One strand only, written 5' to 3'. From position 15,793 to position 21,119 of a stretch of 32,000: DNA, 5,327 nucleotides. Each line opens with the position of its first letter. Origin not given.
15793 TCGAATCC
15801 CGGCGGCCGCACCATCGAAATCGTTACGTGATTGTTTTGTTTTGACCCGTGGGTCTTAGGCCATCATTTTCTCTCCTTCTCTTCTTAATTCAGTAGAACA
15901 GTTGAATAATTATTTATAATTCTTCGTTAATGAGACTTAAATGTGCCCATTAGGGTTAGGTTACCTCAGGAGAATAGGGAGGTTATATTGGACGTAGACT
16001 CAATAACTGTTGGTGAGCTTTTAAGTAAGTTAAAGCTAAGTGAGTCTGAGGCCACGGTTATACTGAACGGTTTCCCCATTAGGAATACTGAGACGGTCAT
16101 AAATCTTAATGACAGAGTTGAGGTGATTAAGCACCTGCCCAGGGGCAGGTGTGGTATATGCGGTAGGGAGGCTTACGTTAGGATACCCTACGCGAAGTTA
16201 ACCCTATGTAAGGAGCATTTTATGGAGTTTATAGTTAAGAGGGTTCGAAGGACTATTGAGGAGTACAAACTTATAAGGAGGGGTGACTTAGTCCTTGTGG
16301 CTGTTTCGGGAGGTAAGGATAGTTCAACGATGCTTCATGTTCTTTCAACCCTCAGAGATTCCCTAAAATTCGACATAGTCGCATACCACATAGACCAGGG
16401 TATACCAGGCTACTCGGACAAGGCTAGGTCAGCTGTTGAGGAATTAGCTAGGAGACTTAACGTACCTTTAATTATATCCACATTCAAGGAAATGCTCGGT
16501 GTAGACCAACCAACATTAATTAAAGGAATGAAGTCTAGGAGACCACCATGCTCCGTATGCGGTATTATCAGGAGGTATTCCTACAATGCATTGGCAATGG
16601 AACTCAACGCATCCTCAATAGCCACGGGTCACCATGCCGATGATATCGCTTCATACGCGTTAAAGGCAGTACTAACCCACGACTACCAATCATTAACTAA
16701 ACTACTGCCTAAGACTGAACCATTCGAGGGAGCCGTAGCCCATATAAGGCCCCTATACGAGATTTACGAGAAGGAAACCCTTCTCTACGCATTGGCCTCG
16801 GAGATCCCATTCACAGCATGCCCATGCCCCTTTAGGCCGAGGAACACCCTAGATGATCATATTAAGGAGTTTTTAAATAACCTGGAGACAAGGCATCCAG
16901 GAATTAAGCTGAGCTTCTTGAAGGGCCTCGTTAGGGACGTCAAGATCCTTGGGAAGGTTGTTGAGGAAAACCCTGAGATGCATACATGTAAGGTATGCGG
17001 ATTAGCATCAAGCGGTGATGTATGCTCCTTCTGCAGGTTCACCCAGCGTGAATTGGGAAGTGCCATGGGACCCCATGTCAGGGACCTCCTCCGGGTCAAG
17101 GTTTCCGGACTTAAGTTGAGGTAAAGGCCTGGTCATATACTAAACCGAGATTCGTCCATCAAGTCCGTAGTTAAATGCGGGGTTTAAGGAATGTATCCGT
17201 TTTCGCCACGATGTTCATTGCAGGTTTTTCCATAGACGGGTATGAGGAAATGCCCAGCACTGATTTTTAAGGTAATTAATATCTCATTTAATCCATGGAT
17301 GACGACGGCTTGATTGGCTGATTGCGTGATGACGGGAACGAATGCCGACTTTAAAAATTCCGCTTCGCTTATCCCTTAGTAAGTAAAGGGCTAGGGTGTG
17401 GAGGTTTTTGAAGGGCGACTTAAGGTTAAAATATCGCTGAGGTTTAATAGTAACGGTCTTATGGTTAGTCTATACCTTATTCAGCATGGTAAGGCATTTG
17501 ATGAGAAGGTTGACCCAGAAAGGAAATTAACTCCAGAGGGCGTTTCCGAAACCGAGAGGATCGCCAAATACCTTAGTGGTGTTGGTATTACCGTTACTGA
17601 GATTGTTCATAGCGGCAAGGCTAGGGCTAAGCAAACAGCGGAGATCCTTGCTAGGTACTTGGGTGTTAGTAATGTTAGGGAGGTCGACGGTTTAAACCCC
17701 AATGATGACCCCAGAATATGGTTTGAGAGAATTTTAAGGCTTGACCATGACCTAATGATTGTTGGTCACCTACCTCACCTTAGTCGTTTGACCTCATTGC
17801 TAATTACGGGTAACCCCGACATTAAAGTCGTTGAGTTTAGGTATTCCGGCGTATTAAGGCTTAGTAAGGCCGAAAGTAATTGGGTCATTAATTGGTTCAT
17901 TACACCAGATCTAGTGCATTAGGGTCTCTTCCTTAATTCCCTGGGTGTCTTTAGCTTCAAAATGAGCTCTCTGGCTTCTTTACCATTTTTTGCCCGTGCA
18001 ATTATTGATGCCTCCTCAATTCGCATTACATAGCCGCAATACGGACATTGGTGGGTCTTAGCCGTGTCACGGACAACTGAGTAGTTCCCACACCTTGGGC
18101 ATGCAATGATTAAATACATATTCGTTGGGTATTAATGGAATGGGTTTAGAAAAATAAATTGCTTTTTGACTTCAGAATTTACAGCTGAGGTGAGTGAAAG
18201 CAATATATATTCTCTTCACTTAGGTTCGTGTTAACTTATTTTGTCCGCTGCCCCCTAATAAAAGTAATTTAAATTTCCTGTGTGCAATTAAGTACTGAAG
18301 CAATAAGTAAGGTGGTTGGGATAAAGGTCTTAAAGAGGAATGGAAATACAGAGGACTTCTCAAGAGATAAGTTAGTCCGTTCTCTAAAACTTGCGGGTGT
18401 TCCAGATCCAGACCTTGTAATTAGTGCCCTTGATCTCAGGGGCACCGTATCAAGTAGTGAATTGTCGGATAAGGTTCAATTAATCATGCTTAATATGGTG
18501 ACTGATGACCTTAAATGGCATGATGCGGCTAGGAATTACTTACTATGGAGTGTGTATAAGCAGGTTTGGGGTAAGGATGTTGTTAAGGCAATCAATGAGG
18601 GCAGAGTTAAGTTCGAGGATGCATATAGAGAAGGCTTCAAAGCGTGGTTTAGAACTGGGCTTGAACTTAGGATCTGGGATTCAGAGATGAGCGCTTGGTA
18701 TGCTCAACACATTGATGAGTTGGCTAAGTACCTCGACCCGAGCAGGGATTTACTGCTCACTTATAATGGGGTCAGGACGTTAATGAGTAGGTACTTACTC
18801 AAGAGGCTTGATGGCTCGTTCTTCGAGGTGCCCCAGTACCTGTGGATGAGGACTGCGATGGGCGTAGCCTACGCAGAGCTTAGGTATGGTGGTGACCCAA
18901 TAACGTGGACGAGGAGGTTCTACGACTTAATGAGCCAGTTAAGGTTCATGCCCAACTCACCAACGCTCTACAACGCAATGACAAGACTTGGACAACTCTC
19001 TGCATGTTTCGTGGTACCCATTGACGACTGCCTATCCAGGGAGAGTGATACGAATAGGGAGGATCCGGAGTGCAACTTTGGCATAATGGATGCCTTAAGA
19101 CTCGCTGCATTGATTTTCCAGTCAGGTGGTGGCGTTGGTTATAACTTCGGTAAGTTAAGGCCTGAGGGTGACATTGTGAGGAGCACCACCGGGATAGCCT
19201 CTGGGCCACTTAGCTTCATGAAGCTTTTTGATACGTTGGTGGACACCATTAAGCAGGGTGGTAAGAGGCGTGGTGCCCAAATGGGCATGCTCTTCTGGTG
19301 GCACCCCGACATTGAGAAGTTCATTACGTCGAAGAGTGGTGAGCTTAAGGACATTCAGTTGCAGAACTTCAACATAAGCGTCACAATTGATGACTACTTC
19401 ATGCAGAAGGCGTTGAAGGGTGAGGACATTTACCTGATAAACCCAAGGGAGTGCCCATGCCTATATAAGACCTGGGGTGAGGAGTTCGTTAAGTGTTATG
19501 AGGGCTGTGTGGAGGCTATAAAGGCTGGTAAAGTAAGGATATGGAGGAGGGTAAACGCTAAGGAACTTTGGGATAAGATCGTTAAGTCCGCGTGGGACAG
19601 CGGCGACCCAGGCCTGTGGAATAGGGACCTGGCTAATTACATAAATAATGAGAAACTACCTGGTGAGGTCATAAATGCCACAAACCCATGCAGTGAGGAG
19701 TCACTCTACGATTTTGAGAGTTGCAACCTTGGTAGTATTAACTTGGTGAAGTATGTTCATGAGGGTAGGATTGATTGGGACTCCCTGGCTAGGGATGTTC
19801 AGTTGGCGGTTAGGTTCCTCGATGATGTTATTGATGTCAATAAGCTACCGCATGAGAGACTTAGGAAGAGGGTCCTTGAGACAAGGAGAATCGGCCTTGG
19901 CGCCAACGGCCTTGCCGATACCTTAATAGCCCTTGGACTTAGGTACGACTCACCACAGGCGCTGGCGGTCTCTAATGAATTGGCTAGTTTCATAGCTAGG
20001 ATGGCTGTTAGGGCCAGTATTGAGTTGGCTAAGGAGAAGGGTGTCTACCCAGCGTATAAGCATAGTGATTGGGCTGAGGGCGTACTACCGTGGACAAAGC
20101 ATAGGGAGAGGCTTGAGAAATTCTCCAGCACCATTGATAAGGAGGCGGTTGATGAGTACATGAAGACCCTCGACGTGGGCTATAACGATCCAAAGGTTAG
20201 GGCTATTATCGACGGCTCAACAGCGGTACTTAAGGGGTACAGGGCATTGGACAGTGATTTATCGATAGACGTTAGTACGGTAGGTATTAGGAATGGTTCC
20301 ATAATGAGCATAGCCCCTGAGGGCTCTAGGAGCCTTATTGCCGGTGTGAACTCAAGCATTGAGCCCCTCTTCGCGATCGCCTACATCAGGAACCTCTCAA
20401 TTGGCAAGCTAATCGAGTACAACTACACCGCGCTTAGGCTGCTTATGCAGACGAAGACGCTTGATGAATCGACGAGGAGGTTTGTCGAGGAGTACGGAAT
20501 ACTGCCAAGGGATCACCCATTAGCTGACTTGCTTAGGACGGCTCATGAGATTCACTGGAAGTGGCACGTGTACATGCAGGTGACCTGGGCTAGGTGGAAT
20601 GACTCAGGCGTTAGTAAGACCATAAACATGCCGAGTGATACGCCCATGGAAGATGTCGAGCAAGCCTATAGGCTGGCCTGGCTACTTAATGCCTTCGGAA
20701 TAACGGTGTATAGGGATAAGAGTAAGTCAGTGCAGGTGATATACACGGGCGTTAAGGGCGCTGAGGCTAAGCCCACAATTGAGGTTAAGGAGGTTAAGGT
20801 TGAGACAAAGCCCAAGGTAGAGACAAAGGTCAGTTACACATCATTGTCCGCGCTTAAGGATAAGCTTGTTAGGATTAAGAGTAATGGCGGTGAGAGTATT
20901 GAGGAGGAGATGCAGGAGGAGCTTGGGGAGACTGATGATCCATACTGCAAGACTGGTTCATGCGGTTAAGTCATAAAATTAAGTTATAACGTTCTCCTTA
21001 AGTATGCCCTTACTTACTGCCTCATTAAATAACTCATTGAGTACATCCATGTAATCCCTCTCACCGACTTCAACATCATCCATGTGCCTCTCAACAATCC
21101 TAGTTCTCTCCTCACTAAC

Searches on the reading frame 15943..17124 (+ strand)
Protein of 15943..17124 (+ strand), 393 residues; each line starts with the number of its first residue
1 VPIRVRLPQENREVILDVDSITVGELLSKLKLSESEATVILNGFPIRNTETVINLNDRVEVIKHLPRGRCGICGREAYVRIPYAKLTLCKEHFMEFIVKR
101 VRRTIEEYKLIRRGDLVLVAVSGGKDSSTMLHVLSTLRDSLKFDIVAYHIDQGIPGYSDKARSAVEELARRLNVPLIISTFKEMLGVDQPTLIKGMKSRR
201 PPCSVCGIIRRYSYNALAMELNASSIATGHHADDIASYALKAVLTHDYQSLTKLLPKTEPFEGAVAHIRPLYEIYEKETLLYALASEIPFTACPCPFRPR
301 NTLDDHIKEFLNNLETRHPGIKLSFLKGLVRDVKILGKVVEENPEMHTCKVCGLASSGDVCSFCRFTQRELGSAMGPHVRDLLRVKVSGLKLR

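Call 8: search_protein_families(library=pfam, proteins=[window:15943-17124:+], max_evalue=0.01)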
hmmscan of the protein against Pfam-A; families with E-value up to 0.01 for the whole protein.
window:15943-17124:+ (393 aa): 8 families
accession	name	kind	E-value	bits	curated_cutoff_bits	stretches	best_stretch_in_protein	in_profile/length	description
PF01171.26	ATP_bind_3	-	1.6e-17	64.3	27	1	117-290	2-163/182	PP-loop family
PF22082.2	TtuA_LIM_N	-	4.7e-09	36.6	27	1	69-93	1-25/26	2-thiouridine synthetase TtuA, N-terminal LIM domain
PF21403.4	OTU1_UBXL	-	0.00019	22.4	22.7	1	1-47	1-47/49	OTU1, UBXL domain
PF01507.26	PAPS_reduct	-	0.00093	19.7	22.5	1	118-290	3-156/175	Phosphoadenosine phosphosulfate reductase domain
PF02597.26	ThiS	-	0.0013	19.6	22.5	0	10-63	6-71/76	ThiS family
PF21965.2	SAMP2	-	0.0024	18.7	27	1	12-63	11-61/63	Small archaeal modifier protein 2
PF03054.22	tRNA_Me_trans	-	0.005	17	20.6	1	117-235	3-131/202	tRNA methyl transferase HUP domain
PF14453.12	ThiS-like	-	0.0086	16.6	26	0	25-63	19-55/57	ThiS-like ubiquitin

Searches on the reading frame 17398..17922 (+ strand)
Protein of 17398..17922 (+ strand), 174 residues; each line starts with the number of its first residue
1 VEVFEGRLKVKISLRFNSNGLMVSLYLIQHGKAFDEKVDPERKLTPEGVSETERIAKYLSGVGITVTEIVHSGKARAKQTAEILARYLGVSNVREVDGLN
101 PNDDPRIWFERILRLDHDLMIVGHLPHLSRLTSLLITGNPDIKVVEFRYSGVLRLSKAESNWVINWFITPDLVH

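Call 8: search_protein_families(library=pfam, proteins=[window:17398-17922:+], max_evalue=0.01)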
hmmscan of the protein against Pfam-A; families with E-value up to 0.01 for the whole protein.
window:17398-17922:+ (174 aa): 1 family
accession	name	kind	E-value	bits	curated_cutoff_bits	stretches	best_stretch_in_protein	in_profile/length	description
PF00300.27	His_Phos_1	-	4.2e-07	30.3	21.7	1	26-99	2-77/194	Histidine phosphatase superfamily (branch 1)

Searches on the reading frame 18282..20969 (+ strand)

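Call 9: search_protein_families(library=pfam, proteins=[window:18282-20969:+], max_evalue=0.01)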
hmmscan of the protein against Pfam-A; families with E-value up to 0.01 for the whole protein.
window:18282-20969:+ (895 aa): 4 families
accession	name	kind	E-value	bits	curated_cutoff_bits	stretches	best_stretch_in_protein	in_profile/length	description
PF02867.20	Ribonuc_red_lgC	-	3e-134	448.9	23.9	1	240-810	1-523/523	Ribonucleotide reductase, barrel domain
PF00317.26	Ribonuc_red_lgN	-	5.2e-25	87.8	28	1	158-237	2-77/77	Ribonucleotide reductase, all-alpha domain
PF03477.21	ATP-cone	-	0.00057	20.8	25.8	1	14-41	1-28/88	ATP cone domain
PF01786.24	AOX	-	0.0026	17.9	22.7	1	383-428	134-179/216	Alternative oxidase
